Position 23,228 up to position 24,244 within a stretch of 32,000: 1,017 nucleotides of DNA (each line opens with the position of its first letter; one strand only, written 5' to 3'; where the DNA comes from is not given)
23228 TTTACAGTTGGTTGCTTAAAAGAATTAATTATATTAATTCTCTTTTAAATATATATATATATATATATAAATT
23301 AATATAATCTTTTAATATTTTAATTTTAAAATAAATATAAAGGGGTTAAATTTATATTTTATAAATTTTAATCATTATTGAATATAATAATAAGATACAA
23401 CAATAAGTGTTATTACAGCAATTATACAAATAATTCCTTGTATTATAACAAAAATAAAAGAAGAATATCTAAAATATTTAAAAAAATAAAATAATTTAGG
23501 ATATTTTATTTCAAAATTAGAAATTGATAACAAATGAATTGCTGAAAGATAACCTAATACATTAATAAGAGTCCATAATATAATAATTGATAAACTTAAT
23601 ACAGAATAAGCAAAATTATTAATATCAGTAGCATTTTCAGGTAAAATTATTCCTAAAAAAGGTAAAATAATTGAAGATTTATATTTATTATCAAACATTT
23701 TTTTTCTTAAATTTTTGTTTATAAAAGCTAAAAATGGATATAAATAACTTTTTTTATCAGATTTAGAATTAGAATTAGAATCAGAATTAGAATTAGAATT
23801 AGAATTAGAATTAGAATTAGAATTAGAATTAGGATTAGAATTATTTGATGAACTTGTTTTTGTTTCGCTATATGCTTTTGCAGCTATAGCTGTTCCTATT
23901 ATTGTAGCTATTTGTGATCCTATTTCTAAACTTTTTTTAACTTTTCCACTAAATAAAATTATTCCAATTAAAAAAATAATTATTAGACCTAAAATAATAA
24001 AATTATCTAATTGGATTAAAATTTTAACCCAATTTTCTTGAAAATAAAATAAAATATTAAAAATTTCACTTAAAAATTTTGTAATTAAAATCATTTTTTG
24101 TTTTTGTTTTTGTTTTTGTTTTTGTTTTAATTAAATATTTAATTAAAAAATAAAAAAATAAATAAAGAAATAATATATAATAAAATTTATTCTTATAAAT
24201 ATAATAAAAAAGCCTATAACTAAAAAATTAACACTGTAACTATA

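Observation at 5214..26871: Five-member family of modular membrane-protein ORF cassettes scattered through the mtDNA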

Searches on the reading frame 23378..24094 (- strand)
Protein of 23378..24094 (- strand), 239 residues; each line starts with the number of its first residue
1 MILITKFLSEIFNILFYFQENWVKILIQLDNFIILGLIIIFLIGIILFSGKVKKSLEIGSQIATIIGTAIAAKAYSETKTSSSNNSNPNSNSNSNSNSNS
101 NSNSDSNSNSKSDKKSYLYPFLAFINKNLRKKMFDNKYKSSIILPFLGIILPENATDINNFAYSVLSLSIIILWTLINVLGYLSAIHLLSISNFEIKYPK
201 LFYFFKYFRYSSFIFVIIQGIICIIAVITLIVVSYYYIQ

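Call 6: search_protein_families(library=pfam, max_evalue=1, proteins=[window:23378-24094:-])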
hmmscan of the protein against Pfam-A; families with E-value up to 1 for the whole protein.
seq(239 aa): 4 families
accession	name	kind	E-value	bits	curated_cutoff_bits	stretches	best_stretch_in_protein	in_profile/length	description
PF16118.10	DUF4834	-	0.00014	23.1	27.8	1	32-115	6-82/99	Domain of unknown function (DUF4834)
PF07655.18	Secretin_N_2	-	0.062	14.3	23.4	1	73-112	12-59/91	Secretin N-terminal domain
PF00937.23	CoV_nucleocap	-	0.086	12.4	30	1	70-115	125-170/342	Coronavirus nucleocapsid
PF05477.16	SURF2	-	0.39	10.7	25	1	79-133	129-180/242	Surfeit locus protein 2 (SURF2)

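Call 54: predict_structure(alignment_id=A6)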
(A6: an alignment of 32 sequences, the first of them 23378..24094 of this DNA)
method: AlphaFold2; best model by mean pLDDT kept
length: 239 residues; sequences in the alignment: 32
mean_pLDDT: 71.3   pTM: 0.46
mean pLDDT of the five models: 71.3, 70.0, 69.3, 67.4, 67.1
residues with pLDDT >= 90: 24; 70-90: 133; 50-70: 36; < 50: 46
segments of 3 or more residues with pLDDT < 50: 50-52, 80-115, 138-141
pLDDT, mean of each block of 10 residues (from residue 1): 91 83 76 75 66 59 86 73 39 34 38 52 66 54 54 79 87 91 88 80 80 86 90 85
secondary structure, 60 per line:
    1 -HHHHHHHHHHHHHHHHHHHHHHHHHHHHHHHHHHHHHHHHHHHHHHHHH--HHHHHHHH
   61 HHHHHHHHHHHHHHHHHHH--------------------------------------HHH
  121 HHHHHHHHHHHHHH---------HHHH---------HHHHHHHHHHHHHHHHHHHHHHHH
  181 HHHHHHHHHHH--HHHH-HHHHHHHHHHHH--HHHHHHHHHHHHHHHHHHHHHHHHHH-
elements in order: H2-50 H53-79 H118-134 H144-147 H157-191 H194-197 H199-210 H213-238

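Call 63: search_protein_families(library=phrogs, max_evalue=0.1, proteins=[window:23378-24094:-])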
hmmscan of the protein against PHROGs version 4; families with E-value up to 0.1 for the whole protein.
window:23378-24094:- (239 aa): 3 families
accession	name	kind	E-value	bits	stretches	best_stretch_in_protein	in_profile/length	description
phrog_4777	-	unknown function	0.0033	18.3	1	39-111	9-82/149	-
phrog_5402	-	head and packaging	0.0071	17.7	1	33-96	8-64/92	virion structural protein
phrog_30975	-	unknown function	0.039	15.1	1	32-107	9-86/164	-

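Call 89: fold_search(model_id=the predicted structure, library=pdb)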
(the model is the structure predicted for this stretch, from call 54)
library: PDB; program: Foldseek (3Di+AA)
matches with E <= 10: 9; with E <= 0.001: 0
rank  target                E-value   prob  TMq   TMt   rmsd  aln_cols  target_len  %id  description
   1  6vq6_b                2.9e+00  0.09  0.17  0.20  12.9       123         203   15  Mammalian V-ATPase from rat brain - composite model of rotational state 1 bound to ADP and SidK (built from focused re (released 2020-03-18)
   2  8b6f_BV               4.4e+00  0.04  0.13  0.22  16.7       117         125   18  Cryo-EM structure of NADH:ubiquinone oxidoreductase (complex-I) from respiratory supercomplex of Tetrahymena thermoph (released 2023-03-29)
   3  7qrm_A                4.7e+00  0.03  0.11  0.12  13.4       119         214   10  Cryo-EM structure of catalytically active Spinacia oleracea cytochrome b6f in complex with endogenous plastoquinones a (released 2023-01-25)
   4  4ogq_A                6.0e+00  0.03  0.12  0.13  13.1       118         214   12  Internal Lipid Architecture of the Hetero-Oligomeric Cytochrome b6f Complex (released 2014-05-14)
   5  6b87_D                6.3e+00  0.07  0.15  0.29   7.0        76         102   20  Crystal structure of transmembrane protein TMHC2_E (released 2018-03-14)
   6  6wn1_D                7.2e+00  0.04  0.17  0.18   9.2       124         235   13  Plasmodium vivax reticulocyte binding protein 2b (PvRBP2b) bound to human monoclonal antibody 241242 (released 2021-01-27)
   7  6b87_C                7.2e+00  0.03  0.15  0.24  10.5       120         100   15  Crystal structure of transmembrane protein TMHC2_E (released 2018-03-14)
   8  9c3i_S                7.6e+00  0.04  0.16  0.16  13.6       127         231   15  Rebuilt CNOT3/tRNA-LEU structure (released 2024-12-04)
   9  6b87_A                9.1e+00  0.04  0.15  0.27   7.1        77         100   19  Crystal structure of transmembrane protein TMHC2_E (released 2018-03-14)
